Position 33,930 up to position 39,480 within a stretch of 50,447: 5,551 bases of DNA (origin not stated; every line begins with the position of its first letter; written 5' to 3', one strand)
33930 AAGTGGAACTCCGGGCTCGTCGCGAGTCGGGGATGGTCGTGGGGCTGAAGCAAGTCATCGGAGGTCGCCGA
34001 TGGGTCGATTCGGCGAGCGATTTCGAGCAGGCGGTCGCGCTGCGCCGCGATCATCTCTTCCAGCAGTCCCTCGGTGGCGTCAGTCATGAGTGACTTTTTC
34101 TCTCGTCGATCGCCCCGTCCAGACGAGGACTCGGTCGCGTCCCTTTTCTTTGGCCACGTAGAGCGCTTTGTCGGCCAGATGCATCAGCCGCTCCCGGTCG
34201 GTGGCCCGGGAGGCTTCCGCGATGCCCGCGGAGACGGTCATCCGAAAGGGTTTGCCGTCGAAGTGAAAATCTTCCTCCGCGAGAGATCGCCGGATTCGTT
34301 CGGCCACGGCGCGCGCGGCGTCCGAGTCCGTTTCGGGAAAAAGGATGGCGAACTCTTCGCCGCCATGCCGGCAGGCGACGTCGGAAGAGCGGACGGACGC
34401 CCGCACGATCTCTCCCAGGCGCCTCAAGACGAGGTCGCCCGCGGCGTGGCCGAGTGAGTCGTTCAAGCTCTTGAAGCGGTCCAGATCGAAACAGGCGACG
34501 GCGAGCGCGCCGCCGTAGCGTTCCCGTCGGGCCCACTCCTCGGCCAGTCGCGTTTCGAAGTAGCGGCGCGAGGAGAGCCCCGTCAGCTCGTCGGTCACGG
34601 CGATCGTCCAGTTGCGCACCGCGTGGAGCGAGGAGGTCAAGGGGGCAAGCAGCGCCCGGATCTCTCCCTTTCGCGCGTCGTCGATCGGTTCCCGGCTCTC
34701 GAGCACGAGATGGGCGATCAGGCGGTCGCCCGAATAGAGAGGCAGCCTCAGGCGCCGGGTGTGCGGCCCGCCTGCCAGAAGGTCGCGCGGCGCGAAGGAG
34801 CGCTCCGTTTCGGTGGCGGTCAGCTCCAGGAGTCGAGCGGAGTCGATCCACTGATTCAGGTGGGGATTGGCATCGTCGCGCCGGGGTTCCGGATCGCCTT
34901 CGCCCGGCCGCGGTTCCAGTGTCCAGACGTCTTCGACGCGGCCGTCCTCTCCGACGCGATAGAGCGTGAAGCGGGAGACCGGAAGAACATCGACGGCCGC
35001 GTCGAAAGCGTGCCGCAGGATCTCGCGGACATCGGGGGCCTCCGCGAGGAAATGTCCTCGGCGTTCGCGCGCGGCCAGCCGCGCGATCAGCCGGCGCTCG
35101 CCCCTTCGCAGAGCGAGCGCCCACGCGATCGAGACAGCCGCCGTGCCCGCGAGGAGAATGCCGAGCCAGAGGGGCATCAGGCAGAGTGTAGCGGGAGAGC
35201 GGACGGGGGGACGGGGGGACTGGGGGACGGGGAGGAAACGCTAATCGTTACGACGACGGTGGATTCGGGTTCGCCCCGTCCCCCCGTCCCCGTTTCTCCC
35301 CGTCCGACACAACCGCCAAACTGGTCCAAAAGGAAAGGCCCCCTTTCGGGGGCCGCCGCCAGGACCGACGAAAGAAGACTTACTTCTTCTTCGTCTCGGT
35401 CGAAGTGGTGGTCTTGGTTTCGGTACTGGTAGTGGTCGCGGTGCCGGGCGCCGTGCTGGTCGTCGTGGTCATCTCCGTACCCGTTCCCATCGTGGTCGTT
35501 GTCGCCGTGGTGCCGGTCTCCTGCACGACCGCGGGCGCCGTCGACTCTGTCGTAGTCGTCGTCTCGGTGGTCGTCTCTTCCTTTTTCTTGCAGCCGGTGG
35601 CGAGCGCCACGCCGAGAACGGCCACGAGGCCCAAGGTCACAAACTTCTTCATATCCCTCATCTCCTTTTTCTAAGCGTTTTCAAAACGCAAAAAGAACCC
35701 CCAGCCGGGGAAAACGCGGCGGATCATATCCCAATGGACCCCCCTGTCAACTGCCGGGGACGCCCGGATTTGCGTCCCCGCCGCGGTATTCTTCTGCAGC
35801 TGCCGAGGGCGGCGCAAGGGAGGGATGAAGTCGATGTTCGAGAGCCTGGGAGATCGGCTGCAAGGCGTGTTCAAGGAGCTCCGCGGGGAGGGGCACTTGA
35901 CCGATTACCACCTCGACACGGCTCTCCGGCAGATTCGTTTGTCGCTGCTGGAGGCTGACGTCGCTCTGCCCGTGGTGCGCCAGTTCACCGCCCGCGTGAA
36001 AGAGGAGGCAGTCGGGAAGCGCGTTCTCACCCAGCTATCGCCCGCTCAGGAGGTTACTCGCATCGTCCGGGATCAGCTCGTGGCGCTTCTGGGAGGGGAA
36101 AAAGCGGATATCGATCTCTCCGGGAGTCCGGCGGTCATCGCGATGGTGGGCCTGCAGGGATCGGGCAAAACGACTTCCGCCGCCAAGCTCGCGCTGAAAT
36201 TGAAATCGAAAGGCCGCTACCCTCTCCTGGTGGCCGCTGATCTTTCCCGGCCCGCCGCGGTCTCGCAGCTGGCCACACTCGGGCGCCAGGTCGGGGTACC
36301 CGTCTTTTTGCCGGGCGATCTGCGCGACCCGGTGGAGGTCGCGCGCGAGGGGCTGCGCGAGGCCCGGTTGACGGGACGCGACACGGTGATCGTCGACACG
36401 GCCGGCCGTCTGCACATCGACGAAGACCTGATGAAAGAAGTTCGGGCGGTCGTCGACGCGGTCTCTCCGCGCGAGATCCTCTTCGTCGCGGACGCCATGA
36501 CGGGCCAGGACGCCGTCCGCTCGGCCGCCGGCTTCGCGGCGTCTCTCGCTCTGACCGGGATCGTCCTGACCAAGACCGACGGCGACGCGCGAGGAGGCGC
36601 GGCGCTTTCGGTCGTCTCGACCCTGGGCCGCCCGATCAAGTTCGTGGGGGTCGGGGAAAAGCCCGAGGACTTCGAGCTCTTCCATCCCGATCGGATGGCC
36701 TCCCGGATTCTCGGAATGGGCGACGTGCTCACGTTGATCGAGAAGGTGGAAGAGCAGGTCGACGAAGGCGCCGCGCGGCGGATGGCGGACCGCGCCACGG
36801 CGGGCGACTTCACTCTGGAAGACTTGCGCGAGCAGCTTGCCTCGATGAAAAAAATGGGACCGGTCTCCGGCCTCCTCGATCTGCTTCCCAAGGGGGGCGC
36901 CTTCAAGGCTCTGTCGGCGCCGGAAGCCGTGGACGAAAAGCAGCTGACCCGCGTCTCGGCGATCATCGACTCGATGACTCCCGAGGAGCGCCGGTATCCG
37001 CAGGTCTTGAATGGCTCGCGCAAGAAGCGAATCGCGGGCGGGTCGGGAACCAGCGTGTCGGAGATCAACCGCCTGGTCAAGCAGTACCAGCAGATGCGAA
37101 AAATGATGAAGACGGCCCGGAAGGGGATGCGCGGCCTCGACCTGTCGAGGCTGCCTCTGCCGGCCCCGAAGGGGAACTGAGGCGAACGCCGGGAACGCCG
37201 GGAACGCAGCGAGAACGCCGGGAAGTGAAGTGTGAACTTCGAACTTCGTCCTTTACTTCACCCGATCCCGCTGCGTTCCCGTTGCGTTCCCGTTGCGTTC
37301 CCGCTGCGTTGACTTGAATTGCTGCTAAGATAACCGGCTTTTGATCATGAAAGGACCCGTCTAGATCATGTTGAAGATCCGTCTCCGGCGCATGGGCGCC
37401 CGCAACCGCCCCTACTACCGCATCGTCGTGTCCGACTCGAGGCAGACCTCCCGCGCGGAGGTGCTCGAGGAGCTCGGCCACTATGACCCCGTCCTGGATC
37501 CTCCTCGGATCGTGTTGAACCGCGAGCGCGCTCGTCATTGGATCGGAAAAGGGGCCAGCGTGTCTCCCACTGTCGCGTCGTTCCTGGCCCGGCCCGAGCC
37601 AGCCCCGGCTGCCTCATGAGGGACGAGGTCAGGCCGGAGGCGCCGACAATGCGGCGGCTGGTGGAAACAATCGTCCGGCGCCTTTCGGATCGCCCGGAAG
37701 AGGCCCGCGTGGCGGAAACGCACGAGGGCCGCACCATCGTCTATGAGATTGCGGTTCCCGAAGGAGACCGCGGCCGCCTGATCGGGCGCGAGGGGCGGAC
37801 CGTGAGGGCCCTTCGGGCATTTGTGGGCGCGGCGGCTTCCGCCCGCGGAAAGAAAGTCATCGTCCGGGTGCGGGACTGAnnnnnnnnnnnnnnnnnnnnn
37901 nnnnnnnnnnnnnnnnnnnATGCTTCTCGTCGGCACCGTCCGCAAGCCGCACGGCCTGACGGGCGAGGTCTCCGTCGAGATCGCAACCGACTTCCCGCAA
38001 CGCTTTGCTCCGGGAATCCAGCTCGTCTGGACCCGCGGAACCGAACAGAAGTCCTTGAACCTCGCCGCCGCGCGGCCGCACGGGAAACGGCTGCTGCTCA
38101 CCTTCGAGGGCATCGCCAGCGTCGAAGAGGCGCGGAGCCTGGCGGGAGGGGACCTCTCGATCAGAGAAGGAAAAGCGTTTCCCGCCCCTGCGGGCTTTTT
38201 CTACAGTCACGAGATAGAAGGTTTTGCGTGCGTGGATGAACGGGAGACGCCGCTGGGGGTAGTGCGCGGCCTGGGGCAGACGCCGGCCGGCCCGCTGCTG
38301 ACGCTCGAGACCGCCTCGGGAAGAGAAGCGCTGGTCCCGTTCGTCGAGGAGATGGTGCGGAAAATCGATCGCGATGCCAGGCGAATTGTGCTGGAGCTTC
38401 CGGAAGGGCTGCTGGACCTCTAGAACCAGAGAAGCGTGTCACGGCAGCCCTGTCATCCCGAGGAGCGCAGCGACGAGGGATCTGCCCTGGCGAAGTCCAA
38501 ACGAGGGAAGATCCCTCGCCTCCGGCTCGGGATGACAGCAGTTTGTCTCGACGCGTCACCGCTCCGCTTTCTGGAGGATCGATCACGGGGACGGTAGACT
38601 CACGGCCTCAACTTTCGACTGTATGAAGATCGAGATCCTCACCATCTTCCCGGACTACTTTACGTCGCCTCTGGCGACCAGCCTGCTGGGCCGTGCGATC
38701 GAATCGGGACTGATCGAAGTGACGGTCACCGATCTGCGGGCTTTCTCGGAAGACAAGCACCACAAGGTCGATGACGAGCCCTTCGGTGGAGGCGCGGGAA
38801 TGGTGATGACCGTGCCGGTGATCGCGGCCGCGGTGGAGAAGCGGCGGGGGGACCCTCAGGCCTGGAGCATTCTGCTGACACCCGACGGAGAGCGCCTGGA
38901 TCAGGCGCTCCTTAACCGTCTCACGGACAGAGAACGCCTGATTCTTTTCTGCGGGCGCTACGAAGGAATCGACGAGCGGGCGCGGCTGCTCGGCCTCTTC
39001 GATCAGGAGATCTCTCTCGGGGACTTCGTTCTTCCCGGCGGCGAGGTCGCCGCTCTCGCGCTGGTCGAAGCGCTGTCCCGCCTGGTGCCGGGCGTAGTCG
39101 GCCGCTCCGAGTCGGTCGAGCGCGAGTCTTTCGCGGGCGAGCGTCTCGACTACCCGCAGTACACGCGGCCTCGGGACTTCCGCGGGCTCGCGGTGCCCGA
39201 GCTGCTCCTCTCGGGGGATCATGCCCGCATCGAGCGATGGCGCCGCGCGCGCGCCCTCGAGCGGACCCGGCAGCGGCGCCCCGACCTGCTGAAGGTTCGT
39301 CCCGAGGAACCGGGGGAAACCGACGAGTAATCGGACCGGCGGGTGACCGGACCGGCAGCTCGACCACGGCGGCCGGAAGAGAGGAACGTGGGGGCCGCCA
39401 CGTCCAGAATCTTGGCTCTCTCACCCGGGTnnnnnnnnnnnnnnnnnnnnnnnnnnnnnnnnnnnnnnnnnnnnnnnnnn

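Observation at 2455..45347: Gene boundaries are punctuated by stop-to-start hairpins made of tandem 7-mers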

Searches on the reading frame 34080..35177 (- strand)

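Call 25: search_protein_families(library=pfam, proteins=[window:34080-35177:-])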
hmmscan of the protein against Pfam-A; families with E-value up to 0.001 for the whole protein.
window:34080-35177:- (365 aa): 2 families
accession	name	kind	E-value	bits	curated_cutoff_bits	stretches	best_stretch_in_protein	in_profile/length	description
PF00990.26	GGDEF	-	4.9e-45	153.6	23.8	1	193-349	1-161/161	Diguanylate cyclase, GGDEF domain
PF13185.12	GAF_2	-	0.00051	20.7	28.6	0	49-164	3-113/136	GAF domain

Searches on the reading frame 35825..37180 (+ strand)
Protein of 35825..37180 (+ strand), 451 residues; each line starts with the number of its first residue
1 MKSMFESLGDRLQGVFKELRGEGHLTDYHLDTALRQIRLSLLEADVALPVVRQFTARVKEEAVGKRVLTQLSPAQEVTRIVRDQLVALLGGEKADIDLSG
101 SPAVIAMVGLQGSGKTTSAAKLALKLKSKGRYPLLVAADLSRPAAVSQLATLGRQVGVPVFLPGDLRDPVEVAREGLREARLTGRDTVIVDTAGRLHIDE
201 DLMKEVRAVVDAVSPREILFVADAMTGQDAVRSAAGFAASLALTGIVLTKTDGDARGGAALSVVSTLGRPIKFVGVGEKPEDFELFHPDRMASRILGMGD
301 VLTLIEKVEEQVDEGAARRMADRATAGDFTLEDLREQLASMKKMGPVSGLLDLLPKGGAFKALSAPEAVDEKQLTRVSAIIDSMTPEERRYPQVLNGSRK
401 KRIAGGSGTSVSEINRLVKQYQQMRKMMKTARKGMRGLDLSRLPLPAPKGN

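Call 25: search_protein_families(library=pfam, proteins=[window:35825-37180:+])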
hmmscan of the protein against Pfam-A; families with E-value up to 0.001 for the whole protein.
window:35825-37180:+ (451 aa): 7 families
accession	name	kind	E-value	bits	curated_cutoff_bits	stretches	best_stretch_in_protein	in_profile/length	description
PF00448.28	SRP54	-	4.7e-69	232.4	22.7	1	102-297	1-196/196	SRP54-type protein, GTPase domain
PF02978.25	SRP_SPB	-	2.7e-34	117.8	27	1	328-428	1-91/91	Signal peptide binding domain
PF02881.24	SRP54_N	-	4.6e-19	68.8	22.4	1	8-85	1-75/75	SRP54-type protein, helical bundle domain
PF13401.12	AAA_22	-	5.7e-06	27.1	27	1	103-212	6-110/130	AAA domain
PF13671.12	AAA_33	-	2.7e-05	24.9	27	1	104-220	1-103/143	AAA domain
PF13207.12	AAA_17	-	0.00045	20.9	27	0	108-222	1-109/136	AAA domain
PF01656.29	CbiA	-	0.00053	20.4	25.4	0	112-275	9-107/125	CobQ/CobB/MinD/ParA nucleotide binding domain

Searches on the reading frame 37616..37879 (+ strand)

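Call 25: search_protein_families(library=pfam, proteins=[window:37616-37879:+])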
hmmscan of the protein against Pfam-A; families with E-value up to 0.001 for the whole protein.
window:37616-37879:+ (87 aa): 2 families
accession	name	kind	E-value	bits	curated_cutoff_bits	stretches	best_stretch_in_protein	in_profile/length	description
PF13083.13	KH_KhpA-B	-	1.5e-18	66.9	32.1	1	14-85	2-73/73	KhpA/KhpB, KH domain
PF00013.35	KH_1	-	0.00034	20.7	21.5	1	43-72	2-31/66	KH domain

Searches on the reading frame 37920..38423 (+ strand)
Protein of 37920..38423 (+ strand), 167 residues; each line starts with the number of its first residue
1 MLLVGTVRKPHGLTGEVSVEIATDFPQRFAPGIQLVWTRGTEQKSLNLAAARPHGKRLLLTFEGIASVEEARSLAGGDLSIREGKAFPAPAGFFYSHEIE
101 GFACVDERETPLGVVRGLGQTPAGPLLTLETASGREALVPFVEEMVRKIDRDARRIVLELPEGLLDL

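Call 25: search_protein_families(library=pfam, proteins=[window:37920-38423:+])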
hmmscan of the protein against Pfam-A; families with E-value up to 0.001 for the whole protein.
window:37920-38423:+ (167 aa): 3 families
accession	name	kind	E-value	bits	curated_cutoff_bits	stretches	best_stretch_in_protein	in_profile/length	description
PF24986.1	PRC_RimM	-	8.9e-20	70.6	27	1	97-164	2-69/69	RimM PRC barrel domain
PF01782.24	RimM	-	1e-17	64.6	23.5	1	4-83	2-82/84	RimM N-terminal domain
PF05239.21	PRC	-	7.4e-05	23.1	21.2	1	92-165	2-78/78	PRC-barrel domain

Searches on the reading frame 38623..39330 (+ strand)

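Call 25: search_protein_families(library=pfam, proteins=[window:38623-39330:+])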
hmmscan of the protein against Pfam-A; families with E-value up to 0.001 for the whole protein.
window:38623-39330:+ (235 aa): 1 family
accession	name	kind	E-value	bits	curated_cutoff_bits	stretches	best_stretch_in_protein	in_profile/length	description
PF01746.26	tRNA_m1G_MT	-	4.2e-56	190.2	27.3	1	23-220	2-195/195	tRNA (Guanine-1)-methyltransferase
